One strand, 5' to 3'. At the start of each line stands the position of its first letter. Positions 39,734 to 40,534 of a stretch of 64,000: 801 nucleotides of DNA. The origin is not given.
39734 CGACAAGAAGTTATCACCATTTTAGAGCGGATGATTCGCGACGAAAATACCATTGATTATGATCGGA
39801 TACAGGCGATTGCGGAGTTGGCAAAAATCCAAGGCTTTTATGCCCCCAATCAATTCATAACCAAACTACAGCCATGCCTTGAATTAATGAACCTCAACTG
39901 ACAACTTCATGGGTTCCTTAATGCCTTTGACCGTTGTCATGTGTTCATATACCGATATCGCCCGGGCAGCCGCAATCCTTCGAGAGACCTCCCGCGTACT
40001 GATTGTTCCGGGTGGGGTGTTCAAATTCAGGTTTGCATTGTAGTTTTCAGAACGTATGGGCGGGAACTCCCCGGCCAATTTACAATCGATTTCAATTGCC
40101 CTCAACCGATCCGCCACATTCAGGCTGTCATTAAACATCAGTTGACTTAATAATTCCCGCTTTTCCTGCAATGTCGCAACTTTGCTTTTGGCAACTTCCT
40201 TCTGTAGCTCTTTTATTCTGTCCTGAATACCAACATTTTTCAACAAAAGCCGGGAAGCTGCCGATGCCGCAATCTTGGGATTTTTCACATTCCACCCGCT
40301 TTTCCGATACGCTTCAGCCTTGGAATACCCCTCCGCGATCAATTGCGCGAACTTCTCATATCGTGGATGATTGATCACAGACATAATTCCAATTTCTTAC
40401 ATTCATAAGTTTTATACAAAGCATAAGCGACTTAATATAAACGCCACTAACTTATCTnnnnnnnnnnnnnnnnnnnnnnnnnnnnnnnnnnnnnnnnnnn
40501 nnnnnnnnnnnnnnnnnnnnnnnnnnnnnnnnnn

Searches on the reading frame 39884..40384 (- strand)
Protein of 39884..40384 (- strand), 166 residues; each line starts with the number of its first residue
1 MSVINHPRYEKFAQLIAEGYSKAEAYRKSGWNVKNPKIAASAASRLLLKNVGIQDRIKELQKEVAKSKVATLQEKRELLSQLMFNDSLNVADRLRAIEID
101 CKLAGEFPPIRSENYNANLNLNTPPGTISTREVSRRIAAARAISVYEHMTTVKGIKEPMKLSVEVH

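Call 5: search_protein_families(library=pfam, proteins=[window:39884-40384:-], max_evalue=0.1)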
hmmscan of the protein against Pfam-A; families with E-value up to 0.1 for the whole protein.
window:39884-40384:- (166 aa): 2 families
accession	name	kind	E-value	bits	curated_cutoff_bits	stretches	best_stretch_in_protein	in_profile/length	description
PF03592.21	Terminase_2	-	5.6e-06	27.5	26.1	1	11-92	7-84/141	Terminase small subunit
PF02520.22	ANIS5_cation-bd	-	0.09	13.3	29.3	0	45-97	25-72/109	SXP/RAL-2 family protein Ani s 5-like, metal-binding domain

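Call 7: search_protein_families(library=phrogs, proteins=[window:39884-40384:-], max_evalue=0.01)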
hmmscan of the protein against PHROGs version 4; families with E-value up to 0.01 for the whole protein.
window:39884-40384:- (166 aa): 4 families
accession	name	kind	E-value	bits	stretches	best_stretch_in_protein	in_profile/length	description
phrog_51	-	head and packaging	8e-15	56.3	1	7-97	91-178/261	terminase small subunit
phrog_1595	-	head and packaging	9.4e-05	23.6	1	7-73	6-73/164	terminase small subunit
phrog_32222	-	unknown function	0.00021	22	1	4-66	91-149/241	-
phrog_641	-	head and packaging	0.0032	19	1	9-74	7-68/162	terminase small subunit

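Call 12: list_cluster_members(proteins=[P0001, window:39884-40384:-, window:36796-39390:+, window:34480-35973:-, window:33148-34467:+])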
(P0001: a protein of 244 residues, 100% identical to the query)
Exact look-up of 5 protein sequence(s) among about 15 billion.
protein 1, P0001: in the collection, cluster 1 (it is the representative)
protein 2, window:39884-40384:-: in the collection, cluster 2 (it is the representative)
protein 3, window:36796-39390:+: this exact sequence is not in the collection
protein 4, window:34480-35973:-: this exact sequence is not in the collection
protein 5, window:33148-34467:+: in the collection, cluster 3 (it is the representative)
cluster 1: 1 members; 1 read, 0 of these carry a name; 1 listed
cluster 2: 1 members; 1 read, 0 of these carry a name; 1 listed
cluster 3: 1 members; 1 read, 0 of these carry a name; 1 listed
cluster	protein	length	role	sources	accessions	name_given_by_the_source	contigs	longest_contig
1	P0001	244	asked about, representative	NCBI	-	-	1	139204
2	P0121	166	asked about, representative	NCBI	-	-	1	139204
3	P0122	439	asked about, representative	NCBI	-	-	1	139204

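Call 14: find_homologous_proteins(query=window:39884-40384:-, max_evalue=0.001)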
Query window:39884-40384:- (166 aa): 1 proteins with E <= 0.001 among 386 candidates.
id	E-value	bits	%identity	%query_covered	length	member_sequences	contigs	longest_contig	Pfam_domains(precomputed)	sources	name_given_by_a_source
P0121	1.8e-100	351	100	100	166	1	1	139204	-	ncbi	-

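Call 17: find_related_loci(query=window:39884-40384:-, collection=viral_contigs, flank=8000)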
Query window:39884-40384:- (166 aa) in viral_contigs; peptide patterns used: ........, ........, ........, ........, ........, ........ (x = any residue, [..] = any of these).
50 stretches matched a pattern, but none encodes a relative of the query by tblastn (E <= 1e-3).

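Call 22: search_protein_families(library=ncbifam, proteins=[window:39884-40384:-], max_evalue=0.01)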
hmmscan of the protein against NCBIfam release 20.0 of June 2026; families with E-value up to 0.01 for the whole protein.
window:39884-40384:- (166 aa): 0 families

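Call 23: search_protein_families(library=padloc, proteins=[window:39884-40384:-], max_evalue=0.01)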
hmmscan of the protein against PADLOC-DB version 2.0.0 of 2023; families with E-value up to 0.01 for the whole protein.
window:39884-40384:- (166 aa): 0 families

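Call 25: search_protein_representatives(protein=window:39884-40384:-)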
Query: 166 residues. Proteins with E-value up to 0.001 (for the whole library): 830; up to 1e-10: 33; up to 1e-30: 1. The best 150 are listed.
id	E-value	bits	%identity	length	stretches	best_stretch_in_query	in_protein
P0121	5.7e-101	350.7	100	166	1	1-166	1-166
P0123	2.1e-17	79.7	38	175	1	5-116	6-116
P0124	9.3e-17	77.6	46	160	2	1-96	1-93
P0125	3.2e-16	75.9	41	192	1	1-144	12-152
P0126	8.9e-16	74.4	47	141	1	1-108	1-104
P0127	1.2e-14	70.7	43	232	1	8-114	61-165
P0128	2.6e-14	69.6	40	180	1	4-125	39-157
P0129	3.2e-14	69.4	43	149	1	6-112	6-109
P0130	1.9e-13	66.9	42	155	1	2-107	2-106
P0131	2.8e-13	66.3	39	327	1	7-142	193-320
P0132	3.3e-13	66.1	43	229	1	8-113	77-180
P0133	4.8e-13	65.6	39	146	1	1-112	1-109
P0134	5.6e-13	65.3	42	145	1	4-108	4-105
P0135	1.2e-12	64.3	46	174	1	2-106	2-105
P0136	1.5e-12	63.9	32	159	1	3-146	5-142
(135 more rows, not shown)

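Call 32: find_related_loci(query=A4, collection=genome_contigs, flank=10000)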
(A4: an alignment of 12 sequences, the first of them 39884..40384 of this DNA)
Query A4 (166 aa) in genome_contigs; peptide patterns used: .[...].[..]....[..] (x = any residue, [..] = any of these).
98 stretches matched a pattern; 8 encode a relative of the query (tblastn E <= 1e-3); 8 distinct loci.
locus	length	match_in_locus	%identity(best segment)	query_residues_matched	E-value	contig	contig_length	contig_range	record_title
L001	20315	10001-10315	46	1-107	4e-19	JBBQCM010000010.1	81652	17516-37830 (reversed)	MAG: Chthoniobacterales bacterium isolate Co_metawrap_1254 Cmw_1254_k141_15921324_length_81652_cov_11.9995, whole genome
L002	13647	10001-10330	39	1-107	1e-17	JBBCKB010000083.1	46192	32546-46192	MAG: Chthoniobacteraceae bacterium isolate MAG_CPB_12 P10B_000000042752, whole genome shotgun sequence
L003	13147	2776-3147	32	1-107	1e-15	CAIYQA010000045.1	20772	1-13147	MAG: uncultured Spartobacteria bacterium isolate MJ-time_bin-8667 genome assembly, contig: bin-8667:045/532, whole genom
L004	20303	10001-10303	37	7-109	3e-13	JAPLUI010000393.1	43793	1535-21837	MAG: Verrucomicrobia bacterium isolate LacPavin_0419_WC70L_MAG_62_22 LacPavin_0419_WC70L_scaffold_289861, whole genome s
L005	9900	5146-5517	32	8-139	6e-12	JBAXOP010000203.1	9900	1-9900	MAG: Verrucomicrobiota bacterium isolate ELA508 MAG508_203, whole genome shotgun sequence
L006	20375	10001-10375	32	1-107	6e-9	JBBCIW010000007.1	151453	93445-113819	MAG: Chthoniobacteraceae bacterium isolate MAG_CPA_09 P10A_000000054110, whole genome shotgun sequence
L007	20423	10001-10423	27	8-119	3e-7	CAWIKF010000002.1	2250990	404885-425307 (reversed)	MAG: uncultured Verrucomicrobiae bacterium isolate MFD01213.bin.1.241 genome assembly, contig: contig_620, whole genome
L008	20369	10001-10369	27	30-136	2e-6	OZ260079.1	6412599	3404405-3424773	MAG: Phragmitibacter sp. isolate NI281-mx-bin07 genome assembly, chromosome: 1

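Call 35: search_protein_families(library=pfam, proteins=[L005:201-1463:+, L005:2553-4547:+, L005:6071-8200:+, L005:8158-9624:+, L004:4436-5773:+, L004:7232-8698:+, L004:8824-9777:+, L004:10505-11086:+, L003:3219-4739:+, L007:5737-6945:+], max_evalue=0.001)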
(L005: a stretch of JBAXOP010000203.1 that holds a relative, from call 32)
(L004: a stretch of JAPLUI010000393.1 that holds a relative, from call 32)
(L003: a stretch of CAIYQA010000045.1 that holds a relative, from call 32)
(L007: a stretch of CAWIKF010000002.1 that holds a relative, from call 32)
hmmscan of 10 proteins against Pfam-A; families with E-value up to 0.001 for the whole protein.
L005:201-1463:+ (420 aa): 2 families
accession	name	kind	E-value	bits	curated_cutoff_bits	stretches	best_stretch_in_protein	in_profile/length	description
PF00589.27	Phage_integrase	-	6.7e-16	59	27.1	1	223-403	7-171/172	Phage integrase family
PF02899.23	Phage_int_SAM_1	-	0.00011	22.9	22.3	1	121-195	11-83/83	Phage integrase, N-terminal SAM-like domain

L005:2553-4547:+ (664 aa): 3 families
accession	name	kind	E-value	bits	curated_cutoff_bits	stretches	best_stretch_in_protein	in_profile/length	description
PF08706.16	D5_N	-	1.6e-28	100.2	22.4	1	229-380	1-144/145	D5 N terminal like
PF19263.5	DUF5906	-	1.3e-09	39.2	27.6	1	410-525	1-114/114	Family of unknown function (DUF5906)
PF03288.22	Pox_D5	-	8.6e-05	23.4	21.4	1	587-644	2-57/86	Poxvirus D5 protein-like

L005:6071-8200:+ (709 aa): 5 families
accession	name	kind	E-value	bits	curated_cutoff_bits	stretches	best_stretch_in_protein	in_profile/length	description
PF02384.22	N6_Mtase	-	2.4e-29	103.1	20.4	1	310-624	4-243/311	N-6 DNA Methylase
PF07669.17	Eco57I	-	1.7e-10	41.7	25.3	1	402-588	1-165/171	Eco57I restriction-modification methylase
PF13588.12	HSDR_N_2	-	1.1e-09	38.7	25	1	44-146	1-97/110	Type I restriction enzyme R protein N terminus (HSDR_N)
PF20473.4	MmeI_Mtase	-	1.3e-06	28.3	27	1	352-429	22-90/259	MmeI, DNA-methyltransferase domain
PF01170.24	UPF0020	-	3.3e-06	27.4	22.3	0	347-420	26-95/197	RMKL-like, methyltransferase domain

L005:8158-9624:+ (488 aa): 1 family
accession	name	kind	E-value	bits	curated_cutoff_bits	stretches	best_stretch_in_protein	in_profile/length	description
PF01420.25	Methylase_S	-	6.7e-12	46.4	22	2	116-213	60-150/168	Type I restriction modification DNA specificity domain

L004:4436-5773:+ (445 aa): 2 families
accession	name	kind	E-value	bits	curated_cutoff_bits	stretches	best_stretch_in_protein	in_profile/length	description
PF13495.12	Phage_int_SAM_4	-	2e-09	38.2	27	1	143-226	3-83/85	Phage integrase, N-terminal SAM-like domain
PF02899.23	Phage_int_SAM_1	-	1.4e-07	32.1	22.3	1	142-224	1-82/83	Phage integrase, N-terminal SAM-like domain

L004:7232-8698:+ (488 aa): 1 family
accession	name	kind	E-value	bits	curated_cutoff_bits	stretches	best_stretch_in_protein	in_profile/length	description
PF19263.5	DUF5906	-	6.2e-06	27.3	27.6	1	201-302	3-103/114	Family of unknown function (DUF5906)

L004:8824-9777:+ (317 aa): 0 families

L004:10505-11086:+ (193 aa): 1 family
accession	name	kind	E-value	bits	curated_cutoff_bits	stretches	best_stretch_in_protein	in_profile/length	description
PF03592.21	Terminase_2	-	2.3e-06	28.7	26.1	1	4-126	4-130/141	Terminase small subunit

L003:3219-4739:+ (506 aa): 0 families

L007:5737-6945:+ (402 aa): 4 families
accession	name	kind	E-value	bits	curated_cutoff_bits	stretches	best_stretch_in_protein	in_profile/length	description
PF00589.27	Phage_integrase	-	7.5e-21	75.1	27.1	1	210-380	3-168/172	Phage integrase family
PF24624.1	Int_N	-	2.4e-05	25.4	27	1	123-180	24-81/100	Phage integrase, N-terminal domain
PF02899.23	Phage_int_SAM_1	-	4.1e-05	24.2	22.3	1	119-182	16-81/83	Phage integrase, N-terminal SAM-like domain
PF13102.12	Phage_int_SAM_5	-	0.00041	21.1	22.3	1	103-188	4-90/98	Phage integrase SAM-like domain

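Call 37: search_protein_families(library=phrogs, proteins=[L003:3219-4739:+, L003:5561-7324:+, L001:10849-11658:+, L001:12201-13958:+, L001:17159-17881:+, L002:10515-11363:+, L002:7637-8536:+, L006:7943-9958:+, L006:11909-13735:-, L007:12342-14927:-], max_evalue=0.001)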
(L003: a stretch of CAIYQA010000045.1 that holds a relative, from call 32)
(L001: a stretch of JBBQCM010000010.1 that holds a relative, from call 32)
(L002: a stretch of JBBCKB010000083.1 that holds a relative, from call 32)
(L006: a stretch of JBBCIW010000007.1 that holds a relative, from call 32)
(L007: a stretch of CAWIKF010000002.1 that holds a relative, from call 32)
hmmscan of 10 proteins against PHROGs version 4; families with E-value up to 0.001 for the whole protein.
L003:3219-4739:+ (506 aa): 5 families
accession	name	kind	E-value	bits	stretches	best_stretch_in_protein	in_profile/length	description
phrog_2472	-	unknown function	2.3e-36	126.8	1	214-478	37-308/324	-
phrog_26724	-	unknown function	6.7e-34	118.1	1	4-193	5-185/192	-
phrog_2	-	head and packaging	1.8e-18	67.7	1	12-477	254-591/807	terminase large subunit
phrog_38407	-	unknown function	4.4e-05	23.6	1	194-290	11-113/370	-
phrog_5989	-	head and packaging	0.00012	22.4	1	36-155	143-257/347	terminase large subunit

L003:5561-7324:+ (587 aa): 4 families
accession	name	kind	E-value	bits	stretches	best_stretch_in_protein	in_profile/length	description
phrog_332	-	connector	2.7e-103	347.2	1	20-570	7-545/560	head-tail adaptor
phrog_21528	-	unknown function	2.5e-35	123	1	30-240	9-219/224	-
phrog_21643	-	unknown function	3.7e-31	109.2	1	329-567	29-251/268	-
phrog_449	-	connector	2e-20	73.8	1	27-566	8-511/520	head-tail adaptor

L001:10849-11658:+ (269 aa): 3 families
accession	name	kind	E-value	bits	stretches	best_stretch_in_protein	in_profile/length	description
phrog_15350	-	unknown function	8e-06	25.9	1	136-259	347-481/494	-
phrog_7872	-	unknown function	9.6e-06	26.1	1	215-264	159-208/254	-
phrog_14690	-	other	9.8e-05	23.3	1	218-258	37-78/122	cAMP-dependent Kef-type K+ transporter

L001:12201-13958:+ (585 aa): 3 families
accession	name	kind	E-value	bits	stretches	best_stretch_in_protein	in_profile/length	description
phrog_7816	-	unknown function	9.2e-88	296.3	2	288-566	110-388/739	-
phrog_21719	-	unknown function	1.6e-10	41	3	203-364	107-203/554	-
phrog_14959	-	unknown function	1.3e-08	33.2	2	205-358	1761-1909/2494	-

L001:17159-17881:+ (240 aa): 1 family
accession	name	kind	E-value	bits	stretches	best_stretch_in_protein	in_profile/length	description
phrog_1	-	integration and excision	4.9e-05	23.8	1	14-208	125-254/611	integrase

L002:10515-11363:+ (282 aa): 0 families

L002:7637-8536:+ (299 aa): 7 families
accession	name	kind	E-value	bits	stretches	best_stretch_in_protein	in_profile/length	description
phrog_9327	-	DNA, RNA and nucleotide metabolism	1.2e-16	62.1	1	1-125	1-127/276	primosomal protein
phrog_3992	-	DNA, RNA and nucleotide metabolism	6.7e-15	56.5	1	7-161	8-169/345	primosomal protein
phrog_21472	-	unknown function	6.9e-14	53.1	1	7-141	7-146/299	-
phrog_12767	-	unknown function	3.5e-11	44.1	1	8-142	5-137/324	-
phrog_6451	-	DNA, RNA and nucleotide metabolism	6e-10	40.3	1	7-215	4-178/272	primosomal protein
phrog_3926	-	DNA, RNA and nucleotide metabolism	4.2e-06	27.7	1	21-271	21-263/312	replication initiation protein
phrog_16304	-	unknown function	0.00057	20.9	1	81-123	55-97/244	-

L006:7943-9958:+ (671 aa): 2 families
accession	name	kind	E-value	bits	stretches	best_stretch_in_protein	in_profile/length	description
phrog_24361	-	head and packaging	3.1e-09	37.8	1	573-645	67-138/162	terminase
phrog_38407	-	unknown function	2.1e-07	31.2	1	390-648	98-351/370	-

L006:11909-13735:- (608 aa): 0 families

L007:12342-14927:- (861 aa): 4 families
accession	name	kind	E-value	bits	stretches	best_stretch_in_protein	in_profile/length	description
phrog_4412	-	DNA, RNA and nucleotide metabolism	9.7e-27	94.6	1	499-784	217-474/743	exonuclease V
phrog_325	-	DNA, RNA and nucleotide metabolism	2.3e-23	83.4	1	634-810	478-644/986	Dda-like helicase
phrog_25411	-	unknown function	1.7e-09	37.9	1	729-774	351-393/627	-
phrog_170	-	other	9.3e-05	23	0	734-774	193-233/323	PhoH-like phosphate starvation-inducible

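Call 39: find_related_loci(query=A4, collection=viral_contigs, flank=8000)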
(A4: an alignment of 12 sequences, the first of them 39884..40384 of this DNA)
Query A4 (166 aa) in viral_contigs; peptide patterns used: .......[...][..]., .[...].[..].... (x = any residue, [..] = any of these).
164 stretches matched a pattern; 48 encode a relative of the query (tblastn E <= 1e-3); 48 distinct loci.
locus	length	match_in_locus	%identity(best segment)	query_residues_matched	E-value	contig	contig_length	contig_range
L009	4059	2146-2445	39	8-109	1e-18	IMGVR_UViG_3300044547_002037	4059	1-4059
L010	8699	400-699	39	8-109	1e-18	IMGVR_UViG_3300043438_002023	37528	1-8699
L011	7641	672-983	38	8-113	1e-15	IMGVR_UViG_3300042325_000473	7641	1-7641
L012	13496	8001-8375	34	8-140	3e-14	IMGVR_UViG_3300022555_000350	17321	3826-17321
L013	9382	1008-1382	35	8-120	1e-13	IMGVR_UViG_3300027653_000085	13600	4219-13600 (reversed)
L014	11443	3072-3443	31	8-139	8e-12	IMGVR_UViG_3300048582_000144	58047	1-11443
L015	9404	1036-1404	34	1-105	2e-11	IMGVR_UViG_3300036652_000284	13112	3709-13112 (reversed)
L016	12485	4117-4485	34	1-105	2e-11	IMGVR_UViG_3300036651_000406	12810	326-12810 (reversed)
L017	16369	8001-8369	34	1-105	2e-11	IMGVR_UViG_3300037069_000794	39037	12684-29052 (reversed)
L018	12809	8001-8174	48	1-60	2e-11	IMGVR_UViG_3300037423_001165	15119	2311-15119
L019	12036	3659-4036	29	3-109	5e-11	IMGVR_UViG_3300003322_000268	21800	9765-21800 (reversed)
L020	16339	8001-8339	33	10-122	2e-10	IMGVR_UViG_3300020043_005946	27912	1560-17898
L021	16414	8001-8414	32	1-144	1e-9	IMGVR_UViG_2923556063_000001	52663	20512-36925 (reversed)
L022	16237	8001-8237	38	1-78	5e-9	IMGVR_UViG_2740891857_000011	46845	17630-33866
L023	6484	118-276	48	8-61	1e-8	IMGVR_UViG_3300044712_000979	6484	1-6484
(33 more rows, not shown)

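Call 43: search_protein_families(library=pfam, alignment_id=A5, max_evalue=0.001)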
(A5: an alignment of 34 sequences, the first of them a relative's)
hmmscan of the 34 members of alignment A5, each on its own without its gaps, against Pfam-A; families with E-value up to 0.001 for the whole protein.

A. member 1, L010:865-2661:+ (599 aa): 0 families

B. families by the number of members that match (of 34 scanned): 11 families
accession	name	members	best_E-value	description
PF03237.21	Terminase_6N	10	2.4e-26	Terminase large subunit, T4likevirus-type, N-terminal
PF17289.8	Terminase_6C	9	1.1e-21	Terminase RNaseH-like domain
PF04466.19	Terminase_3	5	2e-38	Phage terminase large subunit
PF06381.16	Phage_portal_3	2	1.9e-84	Phage portal protein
PF01391.23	Collagen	1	2.7e-20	Collagen triple helix repeat (20 copies)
PF17288.8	Terminase_3C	1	3.7e-10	Terminase RNAseH like domain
PF14890.11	Intein_splicing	1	1.6e-07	Intein splicing domain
PF07591.16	PT-HINT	1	6.6e-07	Pretoxin HINT domain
PF13403.11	Hint_2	1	2.4e-05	Hint domain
PF22530.2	Terminase-T7_RNaseH-like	1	0.0002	Terminase Bacteriophage T7, Ribonuclease H-like domain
PF04497.17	Pox_E2-like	1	0.00036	Poxviridae protein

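Call 44: search_protein_families(library=phrogs, alignment_id=A5, max_evalue=0.00001)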
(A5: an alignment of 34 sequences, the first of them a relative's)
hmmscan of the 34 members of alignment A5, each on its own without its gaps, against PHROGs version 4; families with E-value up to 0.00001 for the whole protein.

A. member 1, L010:865-2661:+ (599 aa): 0 families

B. families by the number of members that match (of 34 scanned): 44 families (the first 25 are shown)
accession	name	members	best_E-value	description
phrog_2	-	23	5.8e-49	terminase large subunit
phrog_979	-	11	9.1e-94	terminase large subunit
phrog_38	-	9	1.1e-104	terminase large subunit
phrog_2472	-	7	6.7e-60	-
phrog_5989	-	6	1.2e-25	terminase large subunit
phrog_26724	-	5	1.5e-51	-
phrog_5573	-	5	2.8e-47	terminase large subunit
phrog_4758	-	4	6.4e-53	terminase large subunit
phrog_38407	-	4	3.2e-23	-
phrog_10250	-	3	1e-38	terminase large subunit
phrog_12171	-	3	3.6e-35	terminase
phrog_5653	-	3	3.9e-24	terminase large subunit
phrog_7579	-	3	3.9e-09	terminase large subunit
phrog_9526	-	3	4e-08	terminase large subunit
phrog_146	-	2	1.1e-97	portal protein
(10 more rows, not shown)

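Call 64: search_dna_similar(query=window:39884-40384:-, collection=phages, mode=protein, max_evalue=0.001, max_rows=15)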
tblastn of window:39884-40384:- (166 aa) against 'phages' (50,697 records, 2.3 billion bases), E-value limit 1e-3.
Records with a match: 14; places in all: 14; records where one place covers at least 80% of the query: 0.
Best place of each record, by identity: <60% 14.
By first word of the organism name: Bacillus 6; Bacteriophage 3; Ruegeria 2; Pseudanabaena 1; Roseobacter 1; Rhodobacter 1.
By host as written in the record: - 5; Ruegeria pomeroyi DSS-3 3; Bacillus thuringiensis subsp. tenebrionis YBT-1765 2; Pseudanabaena sp. 1; Bacillus thuringiensis BGSC 4AE1 1; Bacillus thuringiensis strain YM-03 1; Rhodobacter capsulatus YW1 1.
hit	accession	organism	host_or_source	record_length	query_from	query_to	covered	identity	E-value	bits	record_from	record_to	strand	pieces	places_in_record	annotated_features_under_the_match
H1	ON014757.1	Pseudanabaena phage Pam5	Pseudanabaena sp.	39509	1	116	70%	36.4%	4e-5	48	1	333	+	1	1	terminase small subunit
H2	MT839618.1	Bacteriophage sp.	human fecal samples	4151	11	133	74%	30.9%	2e-7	55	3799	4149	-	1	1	record has no annotation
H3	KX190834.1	Bacillus phage BMBtpLA3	Bacillus thuringiensis BGSC 4AE1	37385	4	122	72%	27.9%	7e-6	50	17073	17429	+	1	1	terminase small subunit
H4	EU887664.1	Bacillus phage TP21-L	-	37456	4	121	71%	28.1%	7e-6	50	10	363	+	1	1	gp1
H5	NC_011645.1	Bacillus phage TP21-L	-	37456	4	121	71%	28.1%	7e-6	50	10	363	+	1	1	terminase small subunit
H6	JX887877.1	Bacillus phage vB_BtS_BMBtp2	Bacillus thuringiensis subsp. ...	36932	8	121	69%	28.1%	6e-5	48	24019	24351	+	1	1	terminase small subunit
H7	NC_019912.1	Bacillus phage vB_BtS_BMBtp2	Bacillus thuringiensis subsp. ...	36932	8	121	69%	28.1%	6e-5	48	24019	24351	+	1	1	terminase small subunit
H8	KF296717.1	Bacillus phage proCM3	Bacillus thuringiensis strain YM-03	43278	8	121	69%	28.1%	6e-5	48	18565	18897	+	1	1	terminase small subunit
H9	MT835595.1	Bacteriophage sp.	human fecal samples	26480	11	109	60%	30.3%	9e-5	47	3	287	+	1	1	record has no annotation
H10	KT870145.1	Roseobacter phage DSS3P8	Ruegeria pomeroyi DSS-3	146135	1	71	43%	40.8%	6e-5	48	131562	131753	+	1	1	hypothetical protein (x2)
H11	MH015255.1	Ruegeria phage vB_RpoS-V10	Ruegeria pomeroyi DSS-3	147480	1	71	43%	40.8%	6e-5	48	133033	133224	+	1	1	terminase small subunit (x2)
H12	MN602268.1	Bacteriophage DSS3_MAL1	-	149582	1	71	43%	39.4%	2e-4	46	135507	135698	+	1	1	hypothetical protein (x2)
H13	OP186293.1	Rhodobacter phage RcXuper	Rhodobacter capsulatus YW1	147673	1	64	39%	42.2%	5e-5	48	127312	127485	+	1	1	terminase small subunit (x2)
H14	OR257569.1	Ruegeria phage RpAliso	Ruegeria pomeroyi DSS-3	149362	1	64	39%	39.1%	7e-4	45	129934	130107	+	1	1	terminase small subunit (x2)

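Call 70: search_protein_families(library=pfam, proteins=[L004:11177-13618:-, L007:10503-11900:-, L007:12342-14927:-, L001:10849-11658:+, L001:12201-13958:+, L001:13955-14797:+, L001:15272-15772:+, L007:7743-8180:+, L004:5778-6692:+], max_evalue=0.001)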
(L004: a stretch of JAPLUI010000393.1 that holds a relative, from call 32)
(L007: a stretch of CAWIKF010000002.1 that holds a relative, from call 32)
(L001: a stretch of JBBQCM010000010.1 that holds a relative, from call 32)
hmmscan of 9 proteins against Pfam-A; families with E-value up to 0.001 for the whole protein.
L004:11177-13618:- (813 aa): 6 families
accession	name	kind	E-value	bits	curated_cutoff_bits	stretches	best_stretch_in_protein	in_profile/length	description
PF25390.1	WD40_RLD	-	4.5e-68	230.6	150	1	121-454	3-312/363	RCC1-like domain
PF00415.24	RCC1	-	6.6e-61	203.1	21.7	6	172-225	1-50/50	Regulator of chromosome condensation (RCC1) repeat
PF13540.12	RCC1_2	-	1.3e-42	143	22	5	212-241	1-30/30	Regulator of chromosome condensation (RCC1) repeat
PF12733.13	Cadherin-like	-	4.8e-16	59.4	24.2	1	571-651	5-86/89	Cadherin-like beta sandwich domain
PF25384.1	Alsin_RLD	-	4.9e-14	52.9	100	0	266-347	276-350/405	Alsin RCC1-like domain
PF02494.22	HYR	-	8.5e-11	42.5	21.7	1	653-731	1-81/81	HYR domain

L007:10503-11900:- (465 aa): 0 families

L007:12342-14927:- (861 aa): 7 families
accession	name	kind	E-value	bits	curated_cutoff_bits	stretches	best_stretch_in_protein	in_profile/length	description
PF13604.12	AAA_30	-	3e-31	109.1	27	1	636-814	4-161/191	AAA domain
PF13245.12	AAA_19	-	1.8e-22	80.4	25.1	1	640-774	3-133/134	AAA domain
PF13086.12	AAA_11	-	1.4e-09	38.6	27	1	729-773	211-253/257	AAA domain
PF13401.12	AAA_22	-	1.3e-06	29.2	27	1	650-769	7-125/130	AAA domain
PF05970.20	PIF1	-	1.8e-06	28.1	25.9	1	652-812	26-192/223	PIF1-like helicase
PF01443.25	Viral_helicase1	-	4.9e-05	23.7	21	1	654-773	4-100/228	Viral superfamily 1 RNA helicase core domain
PF13191.12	AAA_16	-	0.00029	21.8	32.6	0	646-766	20-139/167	AAA ATPase domain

L001:10849-11658:+ (269 aa): 1 family
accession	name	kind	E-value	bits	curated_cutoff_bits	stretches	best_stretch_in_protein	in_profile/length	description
PF07885.22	Ion_trans_2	-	3.5e-10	40.1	22.5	1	200-266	16-73/79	Ion channel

L001:12201-13958:+ (585 aa): 3 families
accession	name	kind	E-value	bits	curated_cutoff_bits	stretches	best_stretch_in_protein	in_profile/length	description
PF12799.13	LRR_4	-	4.1e-34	116.3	27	3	265-302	1-40/44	Leucine Rich repeats (2 copies)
PF23952.1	LRR_EndoS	-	7.5e-07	29.8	27.9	0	485-534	45-99/116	Endo-beta-N-acetylglucosaminidase EndoS LRR domain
PF13855.12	LRR_8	-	0.00039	20.6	27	0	261-298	21-61/61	Leucine rich repeat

L001:13955-14797:+ (280 aa): 0 families

L001:15272-15772:+ (166 aa): 3 families
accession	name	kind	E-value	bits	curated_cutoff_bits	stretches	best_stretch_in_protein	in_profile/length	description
PF13508.13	Acetyltransf_7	-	1.4e-09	38.7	27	1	40-143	3-83/84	Acetyltransferase (GNAT) domain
PF00583.31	Acetyltransf_1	-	2.2e-08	34.8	20.7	1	34-142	24-116/116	Acetyltransferase (GNAT) family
PF13673.13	Acetyltransf_10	-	1.3e-07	32.1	23.6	1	80-145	52-110/128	Acetyltransferase (GNAT) domain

L007:7743-8180:+ (145 aa): 0 families

L004:5778-6692:+ (304 aa): 0 families

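Call 88: predict_structure(alignment_id=A3)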
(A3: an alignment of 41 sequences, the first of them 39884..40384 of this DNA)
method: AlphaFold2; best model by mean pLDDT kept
length: 166 residues; sequences in the alignment: 41
mean_pLDDT: 86.9   pTM: 0.54
mean pLDDT of the five models: 86.9, 86.9, 86.7, 85.9, 85.8
residues with pLDDT >= 90: 99; 70-90: 39; 50-70: 27; < 50: 1
segments of 3 or more residues with pLDDT < 50: none
pLDDT, mean of each block of 10 residues (from residue 1): 94 96 98 97 95 96 87 95 98 98 93 67 66 85 83 62 57
secondary structure, 60 per line:
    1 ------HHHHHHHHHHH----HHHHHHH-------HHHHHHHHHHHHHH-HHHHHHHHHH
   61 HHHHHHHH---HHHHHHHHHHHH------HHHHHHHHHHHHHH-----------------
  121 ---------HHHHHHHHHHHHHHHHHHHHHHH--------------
elements in order: H7-17 H22-28 H36-49 H51-68 H72-83 H90-103 H130-152
